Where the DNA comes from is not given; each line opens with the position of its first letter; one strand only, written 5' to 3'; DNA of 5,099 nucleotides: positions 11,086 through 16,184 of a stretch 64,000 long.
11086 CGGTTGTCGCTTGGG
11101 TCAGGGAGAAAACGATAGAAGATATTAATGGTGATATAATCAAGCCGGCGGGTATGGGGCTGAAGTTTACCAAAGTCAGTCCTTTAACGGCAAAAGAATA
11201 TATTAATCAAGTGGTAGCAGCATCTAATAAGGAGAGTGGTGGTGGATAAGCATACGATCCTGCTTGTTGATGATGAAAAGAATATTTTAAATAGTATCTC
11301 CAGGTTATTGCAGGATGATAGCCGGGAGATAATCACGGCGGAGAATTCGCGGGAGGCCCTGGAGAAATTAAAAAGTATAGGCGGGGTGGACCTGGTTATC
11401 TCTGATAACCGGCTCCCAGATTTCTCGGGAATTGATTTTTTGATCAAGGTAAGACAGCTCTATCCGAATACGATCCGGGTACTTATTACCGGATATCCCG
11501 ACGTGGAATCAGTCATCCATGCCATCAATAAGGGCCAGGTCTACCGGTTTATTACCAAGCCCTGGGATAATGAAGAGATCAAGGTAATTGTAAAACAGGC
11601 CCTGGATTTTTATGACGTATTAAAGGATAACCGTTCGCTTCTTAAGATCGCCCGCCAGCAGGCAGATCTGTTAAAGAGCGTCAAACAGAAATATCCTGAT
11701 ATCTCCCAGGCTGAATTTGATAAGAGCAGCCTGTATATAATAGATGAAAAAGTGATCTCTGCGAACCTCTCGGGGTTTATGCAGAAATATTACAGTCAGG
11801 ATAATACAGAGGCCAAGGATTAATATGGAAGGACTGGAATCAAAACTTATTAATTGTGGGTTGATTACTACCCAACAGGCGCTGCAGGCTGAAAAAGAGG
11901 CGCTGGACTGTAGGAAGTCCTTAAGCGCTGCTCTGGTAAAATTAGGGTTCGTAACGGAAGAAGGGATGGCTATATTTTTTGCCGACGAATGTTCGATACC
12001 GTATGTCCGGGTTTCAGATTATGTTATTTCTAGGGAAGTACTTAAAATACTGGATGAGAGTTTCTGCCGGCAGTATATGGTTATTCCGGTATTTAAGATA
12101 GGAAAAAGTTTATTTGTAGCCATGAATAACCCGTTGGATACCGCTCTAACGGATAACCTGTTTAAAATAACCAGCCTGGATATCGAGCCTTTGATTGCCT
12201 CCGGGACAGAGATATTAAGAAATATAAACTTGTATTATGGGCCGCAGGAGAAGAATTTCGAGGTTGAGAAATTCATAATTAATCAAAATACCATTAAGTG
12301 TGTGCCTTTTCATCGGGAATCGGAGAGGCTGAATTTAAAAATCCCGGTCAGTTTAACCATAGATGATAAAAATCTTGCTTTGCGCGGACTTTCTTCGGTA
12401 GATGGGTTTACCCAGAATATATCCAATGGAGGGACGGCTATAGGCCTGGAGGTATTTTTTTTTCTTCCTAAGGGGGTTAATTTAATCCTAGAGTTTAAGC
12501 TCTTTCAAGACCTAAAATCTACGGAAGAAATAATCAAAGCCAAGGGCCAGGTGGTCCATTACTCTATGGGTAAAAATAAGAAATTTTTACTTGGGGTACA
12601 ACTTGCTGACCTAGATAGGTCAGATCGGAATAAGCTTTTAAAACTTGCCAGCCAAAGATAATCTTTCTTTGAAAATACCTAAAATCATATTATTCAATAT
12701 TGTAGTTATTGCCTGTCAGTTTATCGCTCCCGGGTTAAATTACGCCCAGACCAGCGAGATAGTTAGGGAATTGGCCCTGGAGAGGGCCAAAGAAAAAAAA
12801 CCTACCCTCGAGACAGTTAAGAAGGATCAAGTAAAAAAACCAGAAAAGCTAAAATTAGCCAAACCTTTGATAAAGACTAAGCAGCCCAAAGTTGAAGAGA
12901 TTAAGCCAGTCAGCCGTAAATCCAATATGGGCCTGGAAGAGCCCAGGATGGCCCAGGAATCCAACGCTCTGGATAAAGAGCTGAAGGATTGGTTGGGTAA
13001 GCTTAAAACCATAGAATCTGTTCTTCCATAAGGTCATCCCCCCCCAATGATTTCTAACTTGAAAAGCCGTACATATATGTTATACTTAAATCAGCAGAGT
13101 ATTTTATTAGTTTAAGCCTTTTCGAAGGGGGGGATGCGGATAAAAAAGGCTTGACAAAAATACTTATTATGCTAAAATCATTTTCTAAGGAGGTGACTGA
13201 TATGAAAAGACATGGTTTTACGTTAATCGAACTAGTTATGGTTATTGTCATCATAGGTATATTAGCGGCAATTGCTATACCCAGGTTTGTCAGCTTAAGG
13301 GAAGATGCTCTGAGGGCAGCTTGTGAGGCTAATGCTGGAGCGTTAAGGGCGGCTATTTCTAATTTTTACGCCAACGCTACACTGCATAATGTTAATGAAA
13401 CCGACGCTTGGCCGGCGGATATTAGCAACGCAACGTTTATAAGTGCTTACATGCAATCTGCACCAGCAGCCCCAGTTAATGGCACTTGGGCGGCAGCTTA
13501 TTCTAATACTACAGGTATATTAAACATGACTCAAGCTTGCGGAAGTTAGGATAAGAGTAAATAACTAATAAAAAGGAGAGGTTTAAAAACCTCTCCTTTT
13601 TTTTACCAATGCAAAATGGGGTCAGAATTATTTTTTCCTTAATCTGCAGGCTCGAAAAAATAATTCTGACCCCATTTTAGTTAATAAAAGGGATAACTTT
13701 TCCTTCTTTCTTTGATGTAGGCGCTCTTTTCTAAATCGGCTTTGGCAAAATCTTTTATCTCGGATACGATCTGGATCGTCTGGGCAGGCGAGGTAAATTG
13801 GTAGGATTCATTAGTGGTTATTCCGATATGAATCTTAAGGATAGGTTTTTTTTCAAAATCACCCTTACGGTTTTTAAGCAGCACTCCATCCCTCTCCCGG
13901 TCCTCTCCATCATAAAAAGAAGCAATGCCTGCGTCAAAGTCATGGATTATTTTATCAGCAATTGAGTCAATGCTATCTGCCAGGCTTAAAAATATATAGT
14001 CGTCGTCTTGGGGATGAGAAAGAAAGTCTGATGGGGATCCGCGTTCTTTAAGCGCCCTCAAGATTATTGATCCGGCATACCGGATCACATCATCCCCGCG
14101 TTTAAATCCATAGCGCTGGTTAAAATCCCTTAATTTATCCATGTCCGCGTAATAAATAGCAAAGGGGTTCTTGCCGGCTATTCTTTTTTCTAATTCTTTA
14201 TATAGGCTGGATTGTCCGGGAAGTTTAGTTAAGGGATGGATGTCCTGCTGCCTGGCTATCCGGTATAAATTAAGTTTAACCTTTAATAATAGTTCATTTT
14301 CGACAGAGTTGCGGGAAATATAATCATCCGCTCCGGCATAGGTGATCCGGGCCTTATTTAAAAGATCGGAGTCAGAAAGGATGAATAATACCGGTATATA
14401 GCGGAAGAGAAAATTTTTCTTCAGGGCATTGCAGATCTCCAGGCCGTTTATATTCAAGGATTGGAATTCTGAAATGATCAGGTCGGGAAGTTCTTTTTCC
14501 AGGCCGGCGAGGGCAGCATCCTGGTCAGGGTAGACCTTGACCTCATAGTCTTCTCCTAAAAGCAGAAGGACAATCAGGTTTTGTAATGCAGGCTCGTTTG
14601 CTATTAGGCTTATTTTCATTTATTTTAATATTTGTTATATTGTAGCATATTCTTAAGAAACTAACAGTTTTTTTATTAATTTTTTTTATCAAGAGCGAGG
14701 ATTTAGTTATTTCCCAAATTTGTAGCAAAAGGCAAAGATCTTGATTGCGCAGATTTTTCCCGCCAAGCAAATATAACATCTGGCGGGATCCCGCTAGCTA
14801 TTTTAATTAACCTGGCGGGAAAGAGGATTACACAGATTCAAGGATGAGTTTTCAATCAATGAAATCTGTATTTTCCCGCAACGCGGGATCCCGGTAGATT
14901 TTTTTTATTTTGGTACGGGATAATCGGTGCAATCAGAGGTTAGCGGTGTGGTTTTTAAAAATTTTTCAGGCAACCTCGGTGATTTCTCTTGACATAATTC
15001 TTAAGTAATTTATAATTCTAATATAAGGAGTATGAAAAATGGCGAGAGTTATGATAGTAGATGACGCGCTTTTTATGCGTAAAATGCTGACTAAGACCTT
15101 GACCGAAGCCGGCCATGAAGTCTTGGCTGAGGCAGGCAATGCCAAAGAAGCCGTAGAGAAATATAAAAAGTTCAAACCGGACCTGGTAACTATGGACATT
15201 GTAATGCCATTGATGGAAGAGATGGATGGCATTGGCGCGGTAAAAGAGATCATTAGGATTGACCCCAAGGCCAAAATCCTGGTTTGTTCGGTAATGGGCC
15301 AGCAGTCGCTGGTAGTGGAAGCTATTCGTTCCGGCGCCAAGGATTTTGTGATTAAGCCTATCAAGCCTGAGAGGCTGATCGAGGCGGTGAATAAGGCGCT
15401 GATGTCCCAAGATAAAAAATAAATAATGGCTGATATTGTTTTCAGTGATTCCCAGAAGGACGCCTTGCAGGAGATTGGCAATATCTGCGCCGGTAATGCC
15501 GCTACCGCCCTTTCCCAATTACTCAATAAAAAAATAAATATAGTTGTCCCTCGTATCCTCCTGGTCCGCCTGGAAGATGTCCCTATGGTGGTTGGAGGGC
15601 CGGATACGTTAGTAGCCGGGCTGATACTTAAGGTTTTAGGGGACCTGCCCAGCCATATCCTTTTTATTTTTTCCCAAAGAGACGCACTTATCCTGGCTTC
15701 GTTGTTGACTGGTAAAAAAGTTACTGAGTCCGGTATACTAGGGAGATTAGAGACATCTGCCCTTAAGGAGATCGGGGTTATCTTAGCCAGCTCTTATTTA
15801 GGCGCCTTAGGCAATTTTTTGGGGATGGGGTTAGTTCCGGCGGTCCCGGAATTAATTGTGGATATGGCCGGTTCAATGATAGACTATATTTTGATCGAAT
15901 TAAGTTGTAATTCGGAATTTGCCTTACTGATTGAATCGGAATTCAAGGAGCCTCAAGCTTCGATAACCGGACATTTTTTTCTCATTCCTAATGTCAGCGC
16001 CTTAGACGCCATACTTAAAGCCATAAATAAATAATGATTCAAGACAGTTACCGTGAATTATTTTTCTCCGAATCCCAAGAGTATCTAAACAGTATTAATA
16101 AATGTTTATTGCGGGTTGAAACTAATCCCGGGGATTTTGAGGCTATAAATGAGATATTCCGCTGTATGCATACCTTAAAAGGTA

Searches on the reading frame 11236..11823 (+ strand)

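Call 7: search_protein_families(library=pfam, proteins=[window:11236-11823:+], max_evalue=0.001)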
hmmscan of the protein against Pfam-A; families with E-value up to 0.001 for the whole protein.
window:11236-11823:+ (195 aa): 1 family
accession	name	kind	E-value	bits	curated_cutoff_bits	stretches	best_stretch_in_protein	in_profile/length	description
PF00072.30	Response_reg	-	1.8e-20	73.6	30.2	1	8-119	1-110/111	Response regulator receiver domain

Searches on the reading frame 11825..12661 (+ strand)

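Call 7: search_protein_families(library=pfam, proteins=[window:11825-12661:+], max_evalue=0.001)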
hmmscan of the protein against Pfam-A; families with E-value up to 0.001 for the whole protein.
window:11825-12661:+ (278 aa): 2 families
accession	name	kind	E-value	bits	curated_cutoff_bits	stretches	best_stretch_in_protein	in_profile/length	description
PF05157.20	MshEN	-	2.1e-18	66.5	23.1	1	57-142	2-88/90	MshEN domain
PF07238.19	PilZ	-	2.5e-09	37.8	22.5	1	164-274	3-99/102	PilZ domain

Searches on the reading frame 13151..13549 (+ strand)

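Call 7: search_protein_families(library=pfam, proteins=[window:13151-13549:+], max_evalue=0.001)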
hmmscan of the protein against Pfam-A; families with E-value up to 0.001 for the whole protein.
window:13151-13549:+ (132 aa): 1 family
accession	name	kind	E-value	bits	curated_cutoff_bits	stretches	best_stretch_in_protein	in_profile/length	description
PF07963.17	N_methyl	-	3e-09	36.5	21.2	1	18-43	2-27/27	Prokaryotic N-terminal methylation motif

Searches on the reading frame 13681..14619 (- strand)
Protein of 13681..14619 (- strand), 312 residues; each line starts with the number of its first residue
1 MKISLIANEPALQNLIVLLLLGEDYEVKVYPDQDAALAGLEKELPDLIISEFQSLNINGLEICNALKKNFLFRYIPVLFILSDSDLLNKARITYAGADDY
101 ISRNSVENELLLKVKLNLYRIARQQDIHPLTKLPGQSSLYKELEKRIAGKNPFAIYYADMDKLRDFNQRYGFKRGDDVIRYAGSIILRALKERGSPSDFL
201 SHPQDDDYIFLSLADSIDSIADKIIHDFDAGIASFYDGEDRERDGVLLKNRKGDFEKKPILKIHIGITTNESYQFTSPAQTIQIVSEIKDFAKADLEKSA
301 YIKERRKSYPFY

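Call 3: search_protein_families(library=pfam, proteins=[window:13681-14619:-], max_evalue=0.1)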
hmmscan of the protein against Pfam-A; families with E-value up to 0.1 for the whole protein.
window:13681-14619:- (312 aa): 2 families
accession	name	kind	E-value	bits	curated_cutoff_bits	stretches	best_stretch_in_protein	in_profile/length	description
PF00072.30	Response_reg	-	1.1e-10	42.1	30.2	1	5-114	3-110/111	Response regulator receiver domain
PF00990.26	GGDEF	-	5.6e-09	36.4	23.8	1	129-211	5-87/161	Diguanylate cyclase, GGDEF domain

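Call 4: search_protein_families(library=ncbifam, proteins=[window:13681-14619:-], max_evalue=0.1)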
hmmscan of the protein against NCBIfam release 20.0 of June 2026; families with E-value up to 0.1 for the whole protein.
window:13681-14619:- (312 aa): 62 families (the best 25 are shown)
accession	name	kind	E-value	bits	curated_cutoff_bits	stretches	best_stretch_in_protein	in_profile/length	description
TIGR02154.1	PhoB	equivalog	1.6e-15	57.1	296.2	1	2-125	4-127/226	phosphate regulon transcriptional regulator PhoB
NF007135.0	PRK09581.1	equivalog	5.6e-15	55.1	474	2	18-120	20-121/457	PleD family two-component system response regulator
NF008296.0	PRK11083.1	equivalog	3.8e-12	46.1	273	1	2-132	5-132/228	two-component system response regulator CreB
NF040689.1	MtrAB_MtrA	equivalog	6.5e-12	45.3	300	1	5-124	3-119/219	MtrAB system response regulator MtrA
NF040534.1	resp_reg_YycF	equivalog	6.6e-11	41.9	340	1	2-125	2-122/231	response regulator YycF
NF033117.2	vanR_ACDEGLN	exception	8.4e-11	41.9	350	1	5-126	3-121/226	VanR-ABDEGLN family response regulator transcription factor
NF000403.1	vanR-C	exception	4.9e-10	39.3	480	1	2-125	4-124/231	vancomycin resistance response regulator transcription factor VanR-C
NF007982.1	PRK10710.1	equivalog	5.5e-10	39.2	380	1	3-128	10-132/235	envelope stress response regulator BaeR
NF007546.0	PRK10161.1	equivalog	6.2e-10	39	471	1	3-159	5-159/229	phosphate response regulator transcription factor PhoB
NF045944.1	ResRegRpaBCyano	equivalog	1.2e-09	37.9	330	1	8-126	5-120/229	response regulator transcription factor RpaB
NF045914.1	RespRegNblR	equivalog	3.9e-09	36.4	300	1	3-120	9-124/228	response regulator transcription factor NblR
NF050064.1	BlResRespRegCbrR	equivalog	1.1e-08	34.4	600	1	45-192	169-325/415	bile resistance response regulator CbrR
NF007977.0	PRK10701.1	equivalog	1.6e-08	34.3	330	1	2-126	3-124/241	two-component system response regulator RstA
NF041734.1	resp_reg_RppA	equivalog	3.6e-08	33.1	250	1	1-120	1-119/229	two-component system response regulator RppA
TIGR03787.1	marine_sort_RR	equivalog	5.4e-08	32.6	335.7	1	2-122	2-122/227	proteobacterial dedicated sortase system response regulator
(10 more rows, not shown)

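Call 33: find_homologous_proteins(query=window:13681-14619:-, max_evalue=1e-20)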
Query window:13681-14619:- (312 aa): 215 proteins with E <= 1e-20 among 3991 candidates; the best 120 are listed.
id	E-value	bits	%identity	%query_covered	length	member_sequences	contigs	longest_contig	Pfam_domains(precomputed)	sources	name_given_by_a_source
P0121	2.3e-185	633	93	100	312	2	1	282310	PF00990.27,PF00072.31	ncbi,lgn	-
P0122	2.5e-164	564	82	100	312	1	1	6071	PF00990.27,PF00072.31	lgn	-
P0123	2.5e-161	554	81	100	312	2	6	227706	PF00990.27,PF00072.31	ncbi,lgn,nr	ncbi:MAG: response regulator [Candidatus Omnitrophota bacterium]|nr:response regulator [Candidatus O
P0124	3.4e-158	544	79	100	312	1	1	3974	PF00990.27,PF00072.31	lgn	-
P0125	2.4e-123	429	62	100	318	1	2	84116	PF00990.27,PF00072.31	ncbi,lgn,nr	ncbi:MAG: response regulator [Candidatus Omnitrophota bacterium]|nr:diguanylate cyclase [Candidatus 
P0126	1.2e-122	427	61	100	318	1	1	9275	PF00990.27,PF00072.31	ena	-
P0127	6.2e-121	421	59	100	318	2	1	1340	PF00990.27,PF00072.31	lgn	-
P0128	8.4e-121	421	60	100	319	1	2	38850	PF00990.27,PF00072.31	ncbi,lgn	-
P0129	2.3e-120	419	61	100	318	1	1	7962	PF00990.27,PF00072.31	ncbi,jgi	jgi:diguanylate cyclase (GGDEF)-like protein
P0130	7.1e-118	411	59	100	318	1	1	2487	PF00990.27,PF00072.31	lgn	-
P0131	7.3e-118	411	59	100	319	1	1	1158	PF00990.27,PF00072.31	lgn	-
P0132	8.0e-118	411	60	100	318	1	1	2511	PF00990.27,PF00072.31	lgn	-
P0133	1.3e-117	410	60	100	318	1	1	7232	PF00990.27,PF00072.31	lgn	-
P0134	6.5e-113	395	54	99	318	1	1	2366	PF00990.27,PF00072.31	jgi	jgi:PleD family two-component response regulator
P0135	1.3e-111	391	53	99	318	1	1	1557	PF00990.27,PF00072.31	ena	-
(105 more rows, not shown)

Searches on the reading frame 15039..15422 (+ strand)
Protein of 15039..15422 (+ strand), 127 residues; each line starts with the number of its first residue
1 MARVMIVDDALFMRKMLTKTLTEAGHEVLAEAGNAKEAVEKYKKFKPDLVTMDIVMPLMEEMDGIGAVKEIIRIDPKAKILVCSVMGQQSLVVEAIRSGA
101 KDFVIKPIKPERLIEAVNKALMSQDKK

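Call 6: search_protein_families(library=pfam, proteins=[window:15039-15422:+], max_evalue=0.001)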
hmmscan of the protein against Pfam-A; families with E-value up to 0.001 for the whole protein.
window:15039-15422:+ (127 aa): 1 family
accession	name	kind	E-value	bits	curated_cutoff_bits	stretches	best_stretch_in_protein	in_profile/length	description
PF00072.30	Response_reg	-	4.1e-26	91.8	30.2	1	4-118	1-111/111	Response regulator receiver domain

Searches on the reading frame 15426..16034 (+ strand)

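Call 3: search_protein_families(library=pfam, proteins=[window:15426-16034:+], max_evalue=0.1)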
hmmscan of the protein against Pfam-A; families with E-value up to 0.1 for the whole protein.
window:15426-16034:+ (202 aa): 2 families
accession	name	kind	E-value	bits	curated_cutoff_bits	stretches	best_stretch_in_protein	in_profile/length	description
PF04509.17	CheC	-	4.7e-20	71.7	22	2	10-45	2-37/38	CheC-like family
PF13690.11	CheX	-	0.00027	21.4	27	1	8-45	40-73/94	Chemotaxis phosphatase CheX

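Call 4: search_protein_families(library=ncbifam, proteins=[window:15426-16034:+], max_evalue=0.1)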
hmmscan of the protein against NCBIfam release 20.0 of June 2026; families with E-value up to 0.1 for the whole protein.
window:15426-16034:+ (202 aa): 4 families
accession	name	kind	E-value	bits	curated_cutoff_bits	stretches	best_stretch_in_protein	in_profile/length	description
NF041093.1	CheC_Thtogales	equivalog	8.2e-47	159.7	250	1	7-200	4-199/201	CheY-P phosphatase CheC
NF005995.1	PRK08119.1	equivalog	5.3e-16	59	218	1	5-115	33-141/376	flagellar motor switch phosphatase FliY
NF005275.1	PRK06782.1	equivalog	1.6e-14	53.5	681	1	7-117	211-319/516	flagellar motor switch protein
NF041094.1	CheX_Thtogales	equivalog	0.00023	21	280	1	12-46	87-120/152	CheY-P phosphatase CheX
